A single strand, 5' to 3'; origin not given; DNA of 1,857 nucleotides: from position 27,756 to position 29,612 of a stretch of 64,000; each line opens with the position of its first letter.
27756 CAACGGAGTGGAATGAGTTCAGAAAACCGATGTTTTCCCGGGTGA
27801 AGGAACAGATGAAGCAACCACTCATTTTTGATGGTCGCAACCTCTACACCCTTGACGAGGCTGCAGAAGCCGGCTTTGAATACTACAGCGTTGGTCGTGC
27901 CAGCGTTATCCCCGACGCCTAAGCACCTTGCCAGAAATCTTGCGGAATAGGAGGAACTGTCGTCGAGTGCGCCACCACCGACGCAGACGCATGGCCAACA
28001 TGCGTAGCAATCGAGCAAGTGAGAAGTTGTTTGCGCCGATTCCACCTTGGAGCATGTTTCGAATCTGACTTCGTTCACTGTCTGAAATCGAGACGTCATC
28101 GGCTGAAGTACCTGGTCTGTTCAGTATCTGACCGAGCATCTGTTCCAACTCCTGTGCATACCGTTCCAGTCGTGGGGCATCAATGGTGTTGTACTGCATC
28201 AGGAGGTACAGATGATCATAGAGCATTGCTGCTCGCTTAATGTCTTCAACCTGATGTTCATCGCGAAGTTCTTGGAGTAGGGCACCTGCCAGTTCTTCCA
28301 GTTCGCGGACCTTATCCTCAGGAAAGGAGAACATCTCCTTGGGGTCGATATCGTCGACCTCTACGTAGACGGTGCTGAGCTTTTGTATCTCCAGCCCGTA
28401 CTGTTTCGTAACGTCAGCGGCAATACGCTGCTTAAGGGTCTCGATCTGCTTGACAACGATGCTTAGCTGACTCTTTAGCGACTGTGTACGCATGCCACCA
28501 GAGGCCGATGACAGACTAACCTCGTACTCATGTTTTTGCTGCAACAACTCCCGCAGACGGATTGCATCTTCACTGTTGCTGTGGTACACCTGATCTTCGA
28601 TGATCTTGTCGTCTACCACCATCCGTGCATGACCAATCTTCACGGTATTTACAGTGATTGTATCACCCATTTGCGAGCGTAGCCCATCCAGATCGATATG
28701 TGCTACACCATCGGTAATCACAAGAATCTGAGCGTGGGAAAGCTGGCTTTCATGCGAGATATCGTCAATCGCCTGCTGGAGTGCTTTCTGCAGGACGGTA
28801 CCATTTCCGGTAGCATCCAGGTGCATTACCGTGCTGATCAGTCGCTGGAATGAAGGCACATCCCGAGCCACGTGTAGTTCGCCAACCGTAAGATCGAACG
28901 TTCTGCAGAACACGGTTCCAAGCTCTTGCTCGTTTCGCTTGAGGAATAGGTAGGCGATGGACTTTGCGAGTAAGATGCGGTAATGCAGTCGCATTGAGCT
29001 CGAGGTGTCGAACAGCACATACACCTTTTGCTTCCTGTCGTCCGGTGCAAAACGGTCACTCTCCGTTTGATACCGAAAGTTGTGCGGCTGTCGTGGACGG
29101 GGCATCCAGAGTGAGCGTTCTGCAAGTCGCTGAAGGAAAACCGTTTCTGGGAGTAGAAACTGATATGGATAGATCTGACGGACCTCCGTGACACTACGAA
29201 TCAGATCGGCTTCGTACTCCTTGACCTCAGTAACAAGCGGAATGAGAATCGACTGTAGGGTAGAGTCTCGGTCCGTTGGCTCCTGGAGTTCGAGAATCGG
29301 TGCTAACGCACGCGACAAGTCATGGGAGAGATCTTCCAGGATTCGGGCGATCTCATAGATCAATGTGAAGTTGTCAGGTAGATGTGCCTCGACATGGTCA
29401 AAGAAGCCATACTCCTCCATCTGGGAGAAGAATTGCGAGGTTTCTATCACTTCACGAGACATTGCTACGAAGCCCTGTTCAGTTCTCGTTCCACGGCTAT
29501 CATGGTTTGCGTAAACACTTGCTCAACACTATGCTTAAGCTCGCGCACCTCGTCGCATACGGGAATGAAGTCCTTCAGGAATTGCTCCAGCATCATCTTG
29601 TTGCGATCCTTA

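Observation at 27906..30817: Translationally coupled RavA/MoxR-like AAA+ ATPase + VWA protein with atypical architecture and no visible client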

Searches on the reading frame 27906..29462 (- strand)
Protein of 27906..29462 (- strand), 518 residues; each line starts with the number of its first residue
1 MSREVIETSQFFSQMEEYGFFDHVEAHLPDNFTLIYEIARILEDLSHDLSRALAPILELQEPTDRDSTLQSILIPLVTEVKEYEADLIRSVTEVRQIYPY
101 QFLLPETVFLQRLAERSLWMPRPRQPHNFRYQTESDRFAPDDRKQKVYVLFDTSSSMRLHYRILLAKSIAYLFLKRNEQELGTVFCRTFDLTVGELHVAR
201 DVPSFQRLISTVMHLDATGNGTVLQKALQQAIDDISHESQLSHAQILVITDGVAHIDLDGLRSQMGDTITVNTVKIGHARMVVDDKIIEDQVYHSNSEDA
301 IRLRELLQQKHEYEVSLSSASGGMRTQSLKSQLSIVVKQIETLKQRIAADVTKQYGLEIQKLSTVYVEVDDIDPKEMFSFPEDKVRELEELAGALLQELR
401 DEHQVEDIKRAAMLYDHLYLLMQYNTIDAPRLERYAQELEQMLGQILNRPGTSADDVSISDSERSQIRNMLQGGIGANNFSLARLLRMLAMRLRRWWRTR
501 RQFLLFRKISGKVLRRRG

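Call 3: search_protein_families(library=pfam, proteins=[window:27906-29462:-], max_evalue=1)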
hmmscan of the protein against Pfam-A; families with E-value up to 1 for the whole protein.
window:27906-29462:- (518 aa): 6 families
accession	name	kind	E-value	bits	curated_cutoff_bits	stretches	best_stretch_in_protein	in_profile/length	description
PF13519.12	VWA_2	-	4.6e-06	27.6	27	1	148-252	2-106/107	von Willebrand factor type A domain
PF13768.12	VWA_3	-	0.00098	19.6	27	1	146-278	2-135/155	von Willebrand factor type A domain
PF05762.20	VWA_CoxE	-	0.01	15.7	26.4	1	140-266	51-173/222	VWA domain containing CoxE-like protein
PF00092.34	VWA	-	0.056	14.1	23.8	1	147-278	2-141/174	von Willebrand factor type A domain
PF19145.5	DUF5827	-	0.27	11.9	26.8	0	12-48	8-44/87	Family of unknown function (DUF5827)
PF09828.14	ChrB_C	-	0.49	11.2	25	0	352-420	65-130/132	ChrB, C-terminal domain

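Call 4: search_protein_families(library=ncbifam, proteins=[window:27906-29462:-], max_evalue=1)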
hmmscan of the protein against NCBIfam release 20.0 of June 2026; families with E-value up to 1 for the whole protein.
window:27906-29462:- (518 aa): 2 families
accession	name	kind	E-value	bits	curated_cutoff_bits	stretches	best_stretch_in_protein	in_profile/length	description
TIGR02442.1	Cob-chelat-sub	hypoth_equivalog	3.8e-06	25.6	779.45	1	139-283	465-613/641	putative cobaltochelatase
TIGR03788.1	marine_srt_targ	equivalog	0.017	13.6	551.65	1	151-278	278-407/629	marine proteobacterial sortase target protein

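Call 5: search_protein_families(library=padloc, proteins=[window:27906-29462:-], max_evalue=1)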
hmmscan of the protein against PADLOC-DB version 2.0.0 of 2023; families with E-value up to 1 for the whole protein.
window:27906-29462:- (518 aa): 0 families

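Call 9: find_homologous_proteins(query=window:27906-29462:-)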
Query window:27906-29462:- (518 aa): 189 proteins with E <= 0.001 among 8000 candidates; the best 120 are listed.
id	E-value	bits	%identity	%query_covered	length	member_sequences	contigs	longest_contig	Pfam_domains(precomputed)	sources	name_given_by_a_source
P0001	0.0e+0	1128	100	100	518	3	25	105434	PF13519.13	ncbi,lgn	-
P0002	1.2e-257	874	76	100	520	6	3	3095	PF13519.13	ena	-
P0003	3.8e-251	852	75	98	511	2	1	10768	PF13519.13,PF05762.21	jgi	jgi:hypothetical protein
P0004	6.7e-241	819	76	97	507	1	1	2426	PF13519.13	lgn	-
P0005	7.3e-241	819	73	97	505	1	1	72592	PF13519.13,PF05762.21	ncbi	-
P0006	3.4e-240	816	71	99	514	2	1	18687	PF13519.13,PF05762.21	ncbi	-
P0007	1.0e-238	812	72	100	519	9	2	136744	PF00092.35,PF13519.13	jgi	jgi:hypothetical protein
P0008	1.9e-238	811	71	100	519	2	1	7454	PF13519.13,PF05762.21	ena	-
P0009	4.2e-237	806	72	100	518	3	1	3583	PF13519.13,PF05762.21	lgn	-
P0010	8.1e-236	802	71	99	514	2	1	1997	PF13519.13,PF05762.21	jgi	-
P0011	4.4e-235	800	72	100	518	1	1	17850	PF13519.13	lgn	-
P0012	6.5e-235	799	70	100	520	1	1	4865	PF13519.13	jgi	-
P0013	2.0e-234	797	69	100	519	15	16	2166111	PF00092.35,PF13519.13,PF05762.21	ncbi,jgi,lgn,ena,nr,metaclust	ncbi:MAG: VWA domain-containing protein ['Candidatus Kapabacteria' thiocyanatum]|nr:VWA domain-conta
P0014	2.6e-234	797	70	100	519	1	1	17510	PF13519.13,PF05762.21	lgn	-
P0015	7.3e-234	796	70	100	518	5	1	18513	PF13519.13,PF05762.21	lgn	-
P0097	1.4e-145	504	48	99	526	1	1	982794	PF13519.13,PF05762.21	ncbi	-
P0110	6.2e-130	453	43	96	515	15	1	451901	-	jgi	-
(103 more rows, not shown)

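Call 12: find_encoding_contigs(protein=P0110, flank=10000, max_places=3)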
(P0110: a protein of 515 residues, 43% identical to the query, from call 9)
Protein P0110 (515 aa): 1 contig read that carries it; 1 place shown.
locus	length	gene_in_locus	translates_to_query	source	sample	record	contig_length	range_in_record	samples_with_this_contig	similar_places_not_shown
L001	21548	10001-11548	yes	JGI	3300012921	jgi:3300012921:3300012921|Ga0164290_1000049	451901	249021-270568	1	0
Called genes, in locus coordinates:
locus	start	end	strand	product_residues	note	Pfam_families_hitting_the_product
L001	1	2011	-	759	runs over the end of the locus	PF00912:Transgly, PF00905:Transpeptidase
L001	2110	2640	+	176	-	PF06052:3-HAO, PF07883:Cupin_2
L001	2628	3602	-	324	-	PF00491:Arginase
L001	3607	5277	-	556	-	-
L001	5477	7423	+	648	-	PF02463:SMC_N, PF13175:AAA_15, PF13304:AAA_21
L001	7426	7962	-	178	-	-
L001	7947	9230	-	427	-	-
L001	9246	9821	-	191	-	PF04542:Sigma70_r2, PF08281:Sigma70_r4_2, PF04545:Sigma70_r4 (weak)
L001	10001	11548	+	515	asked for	-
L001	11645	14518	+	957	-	PF07495:Y_Y_Y (faint), PF17210:SdrD_B (faint), PF09430:EMC7_beta-sandw (faint), PF13620:CarboxypepD_reg (weak), PF18962:Por_Secre_tail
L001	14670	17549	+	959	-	PF21868:GbpA_D3 (faint), PF07495:Y_Y_Y (faint), PF13715:CarbopepD_reg_2 (faint), PF22904:NOMO1-like_2nd (faint), PF13620:CarboxypepD_reg (weak), PF18962:Por_Secre_tail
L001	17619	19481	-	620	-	PF13589:HATPase_c_3 (weak), PF00183:HSP90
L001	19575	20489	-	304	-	-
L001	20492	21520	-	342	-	PF13585:CHU_C (faint)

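Call 13: find_encoding_contigs(protein=P0097, flank=10000, max_places=3)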
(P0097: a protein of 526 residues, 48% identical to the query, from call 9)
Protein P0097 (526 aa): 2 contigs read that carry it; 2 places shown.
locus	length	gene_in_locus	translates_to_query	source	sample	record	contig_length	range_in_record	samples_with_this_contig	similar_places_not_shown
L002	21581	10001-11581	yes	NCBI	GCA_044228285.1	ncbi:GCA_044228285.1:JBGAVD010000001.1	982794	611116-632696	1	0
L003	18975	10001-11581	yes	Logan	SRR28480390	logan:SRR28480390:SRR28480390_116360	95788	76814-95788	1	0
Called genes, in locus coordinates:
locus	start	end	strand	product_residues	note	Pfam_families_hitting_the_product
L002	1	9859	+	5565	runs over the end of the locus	PF15418:DUF4625 (faint), PF16820:PKD_3 (faint), PF22352:K319L-like_PKD (faint), PF24312:Ig-like_POM152 (faint), PF19081:Ig_7 (weak)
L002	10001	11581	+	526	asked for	PF05762:VWA_CoxE (weak), PF13519:VWA_2 (faint)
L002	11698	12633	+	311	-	PF00669:Flagellin_N, PF00700:Flagellin_C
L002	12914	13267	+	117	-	PF02561:FliS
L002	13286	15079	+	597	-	PF02465:FliD_N, PF07195:FliD_C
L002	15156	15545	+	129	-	PF03646:FlaG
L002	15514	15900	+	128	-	-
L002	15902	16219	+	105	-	-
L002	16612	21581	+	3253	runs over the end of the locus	-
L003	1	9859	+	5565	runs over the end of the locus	PF15418:DUF4625 (faint), PF16820:PKD_3 (faint), PF22352:K319L-like_PKD (faint), PF24312:Ig-like_POM152 (faint), PF19081:Ig_7 (weak)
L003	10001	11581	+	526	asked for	PF05762:VWA_CoxE (weak), PF13519:VWA_2 (faint)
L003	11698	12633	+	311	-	PF00669:Flagellin_N, PF00700:Flagellin_C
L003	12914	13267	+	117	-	PF02561:FliS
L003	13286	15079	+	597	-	PF02465:FliD_N, PF07195:FliD_C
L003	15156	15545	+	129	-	PF03646:FlaG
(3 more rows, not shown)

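Call 14: find_encoding_contigs(protein=P0013, flank=10000, max_places=2)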
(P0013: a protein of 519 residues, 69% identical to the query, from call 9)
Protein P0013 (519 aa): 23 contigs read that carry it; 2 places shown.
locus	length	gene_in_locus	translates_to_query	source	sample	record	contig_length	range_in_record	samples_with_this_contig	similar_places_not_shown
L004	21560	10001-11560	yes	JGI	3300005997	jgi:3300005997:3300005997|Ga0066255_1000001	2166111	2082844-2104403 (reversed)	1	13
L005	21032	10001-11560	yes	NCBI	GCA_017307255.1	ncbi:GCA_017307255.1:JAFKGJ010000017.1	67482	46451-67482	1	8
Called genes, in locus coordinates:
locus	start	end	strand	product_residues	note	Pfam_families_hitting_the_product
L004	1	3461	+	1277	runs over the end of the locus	PF13519:VWA_2, PF25174:Beta-prop_THOC3, PF25175:Beta-prop_WDR5, PF23414:Beta-prop_EML_2, PF23381:Beta-prop_IFT122_1st (weak), PF24814:WD40_Prp19, PF25174:Beta-prop_THOC3 (weak), PF22544:HYDIN_VesB_CFA65-like_Ig, +6 more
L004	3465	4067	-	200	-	-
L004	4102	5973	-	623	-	-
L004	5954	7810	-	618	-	PF01541:GIY-YIG, PF27096:UvrC_M, PF22920:UvrC_RNaseH, PF08459:UvrC_RNaseH_dom, PF14520:HHH_5 (weak)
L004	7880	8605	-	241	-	-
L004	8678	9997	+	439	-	PF20030:bpMoxR, PF07728:AAA_5, PF17868:AAA_lid_8 (weak)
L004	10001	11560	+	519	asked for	PF05762:VWA_CoxE (faint), PF00092:VWA (weak), PF13519:VWA_2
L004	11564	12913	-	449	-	PF02558:ApbA (faint), PF03446:NAD_binding_2 (faint), PF03721:UDPG_MGDP_dh_N, PF03807:F420_oxidored (faint), PF00984:UDPG_MGDP_dh, PF03720:UDPG_MGDP_dh_C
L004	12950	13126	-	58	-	-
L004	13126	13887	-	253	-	-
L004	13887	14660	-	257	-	PF05036:SPOR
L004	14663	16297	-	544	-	-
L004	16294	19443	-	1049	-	PF13512:TPR_18 (faint), PF12895:ANAPC3 (faint), PF13371:TPR_9 (faint), PF13424:TPR_12 (faint), PF13432:TPR_16, PF13525:YfiO (weak), PF13174:TPR_6 (weak), PF13525:YfiO (weak), +12 more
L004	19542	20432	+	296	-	PF17773:UPF0176_N, PF00581:Rhodanese, PF12368:Rhodanese_C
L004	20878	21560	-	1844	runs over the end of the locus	-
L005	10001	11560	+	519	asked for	PF05762:VWA_CoxE (faint), PF00092:VWA (weak), PF13519:VWA_2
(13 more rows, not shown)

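Call 19: search_solved_structures(query=window:27906-29462:-, max_evalue=1, show_alignments=1)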
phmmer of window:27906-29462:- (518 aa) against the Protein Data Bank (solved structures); distinct sequences matched with E-value up to 1: 0.

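Call 29: find_related_loci(query=A1, collection=genome_contigs, flank=10000)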
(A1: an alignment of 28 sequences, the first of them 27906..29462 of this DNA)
Query A1 (518 aa) in genome_contigs; peptide patterns used: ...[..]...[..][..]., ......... (x = any residue, [..] = any of these).
122 stretches matched a pattern; 111 encode a relative of the query (tblastn E <= 1e-3); the best 80 are kept; 80 distinct loci.
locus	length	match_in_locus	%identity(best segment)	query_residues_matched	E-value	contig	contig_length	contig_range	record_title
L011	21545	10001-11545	73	2-517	0e+0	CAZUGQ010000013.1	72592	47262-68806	MAG TPA_asm: uncultured Hyphomicrobiales bacterium isolate SRP290908_co2_105 genome assembly, contig: NODE_383_length_72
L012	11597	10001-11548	71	1-518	0e+0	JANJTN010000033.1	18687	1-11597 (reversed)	MAG: bacterium isolate RX1_metabat.bin.9 RX1_k141_790504, whole genome shotgun sequence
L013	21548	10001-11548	68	2-517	0e+0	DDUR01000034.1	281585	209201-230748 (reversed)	MAG TPA_asm: Ignavibacteria bacterium UBA2333 UBA2333_contig_942, whole genome shotgun sequence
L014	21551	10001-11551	70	1-517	0e+0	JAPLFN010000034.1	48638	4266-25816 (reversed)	MAG: Candidatus Kapaibacterium sp. isolate LacPavin_0818_WC45_MAG_51_7 LacPavin_0818_WC45_scaffold_258127, whole genome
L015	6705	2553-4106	70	1-518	0e+0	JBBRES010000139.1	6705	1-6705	MAG: Candidatus Kapaibacterium sp. isolate Co_metawrap_2512 Cmw_2512_k141_9920203_length_6705_cov_8.0000, whole genome s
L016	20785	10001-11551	68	1-517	0e+0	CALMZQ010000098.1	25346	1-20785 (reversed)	MAG TPA_asm: uncultured Ignavibacteria bacterium isolate SRR6670123_bin.14_CONCOCT_v1.1_MAG genome assembly, contig: ERZ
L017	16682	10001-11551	68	1-517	0e+0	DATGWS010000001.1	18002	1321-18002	MAG TPA_asm: Candidatus Didemnitutus sp. isolate SMAG_U10588 k141_428, whole genome shotgun sequence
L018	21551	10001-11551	67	1-517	0e+0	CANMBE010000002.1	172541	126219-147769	MAG: Ignavibacteria bacterium isolate ZH-15may19-110 genome assembly, contig: ZH-15May19-c43, whole genome shotgun seque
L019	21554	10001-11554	72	1-518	0e+0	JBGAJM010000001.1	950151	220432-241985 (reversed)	MAG: Candidatus Kapaibacterium sp. isolate MAG_AAO_H10.30 AAOH10-30_opera_contig_15, whole genome shotgun sequence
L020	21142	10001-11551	66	1-517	0e+0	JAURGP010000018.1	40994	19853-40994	MAG: Candidatus Kapaibacterium sp. isolate SFB_649D_100_52 NODE_19_length_40994_cov_3.301391, whole genome shotgun seque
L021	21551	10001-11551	66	1-517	0e+0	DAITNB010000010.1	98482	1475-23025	MAG TPA_asm: bacterium isolate CTOTU10762 NODE_70_length_98482_cov_22.048889, whole genome shotgun sequence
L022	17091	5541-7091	67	1-517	0e+0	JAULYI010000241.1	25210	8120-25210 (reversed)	MAG: Candidatus Kapaibacterium sp. isolate P_KAPA1 NODE_3284_length_25210_cov_2.236814, whole genome shotgun sequence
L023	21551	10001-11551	67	1-517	0e+0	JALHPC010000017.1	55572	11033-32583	MAG: Candidatus Kapaibacterium sp. isolate bin.207 c_000000002969, whole genome shotgun sequence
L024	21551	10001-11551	64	1-517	0e+0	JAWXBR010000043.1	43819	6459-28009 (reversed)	MAG: bacterium isolate MP6IB1.81 k99_826211, whole genome shotgun sequence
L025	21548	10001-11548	68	1-517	0e+0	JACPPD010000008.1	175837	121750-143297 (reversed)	MAG: Ignavibacteria bacterium isolate NC_groundwater_618_Pr5_B-0.1um_48_51 alan_book_18_scaffold_130861, whole genome sh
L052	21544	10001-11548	48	3-516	2e-152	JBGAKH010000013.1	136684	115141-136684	MAG: Chlorobiota bacterium isolate MAG_AAO_H125.55 AAOH125-55_opera_contig_548, whole genome shotgun sequence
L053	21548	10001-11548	48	3-516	2e-151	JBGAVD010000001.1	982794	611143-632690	MAG: Chlorobiota bacterium isolate MAG_MBR_H10.82 MBRH10-82_opera_contig_16, whole genome shotgun sequence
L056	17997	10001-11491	47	2-496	4e-141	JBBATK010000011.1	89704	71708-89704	MAG: Candidatus Kapaibacterium sp. isolate EUL_269 ctg11-EUL_269, whole genome shotgun sequence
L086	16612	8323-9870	47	3-516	4e-151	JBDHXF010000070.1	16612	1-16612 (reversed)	MAG: Chlorobiota bacterium isolate AS-MESO-3CA.21 NODE_15001_length_16612_cov_4.608709, whole genome shotgun sequence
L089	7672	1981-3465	44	3-502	5e-116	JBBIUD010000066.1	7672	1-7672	MAG: Chlorobiota bacterium isolate PFF170222_bin_45 NODE_1380_length_7672_cov_2.5507, whole genome shotgun sequence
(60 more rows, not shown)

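Call 31: predict_structure(alignment_id=A1)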
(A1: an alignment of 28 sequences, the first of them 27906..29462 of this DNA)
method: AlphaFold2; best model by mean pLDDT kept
length: 518 residues; sequences in the alignment: 28
mean_pLDDT: 73.4   pTM: 0.65
mean pLDDT of the five models: 73.4, 72.8, 70.9, 68.0, 67.9
residues with pLDDT >= 90: 62; 70-90: 291; 50-70: 87; < 50: 78
segments of 3 or more residues with pLDDT < 50: 23-25, 60-89, 117-143, 452-456, 475-484, 516-518
pLDDT, mean of each block of 10 residues (from residue 1): 75 74 59 84 83 74 35 34 41 59 71 56 40 37 67 88 91 82 86 89 84 85 88 80 83 80 86 83 66 76 90 89 86 91 83 75 88 79 82 86 79 84 73 84 76 52 69 49 56 78 77 55
secondary structure, 60 per line:
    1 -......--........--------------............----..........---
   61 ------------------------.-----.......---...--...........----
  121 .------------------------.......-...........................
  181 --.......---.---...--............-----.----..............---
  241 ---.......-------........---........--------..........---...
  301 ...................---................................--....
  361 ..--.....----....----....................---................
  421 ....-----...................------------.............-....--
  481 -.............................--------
elements in order: H2-7 H10-17 H32-43 H48-57 H91-97 H106-116 E146-152 H155-180 E183-189 E197-199 H202-213 H224-237 E244-250 H258-265 E269-276 H285-294 H298-319 H323-354 H357-362 E365-369 H374-377 H382-401 H405-424 H430-448 H461-473 H475-478 H482-510
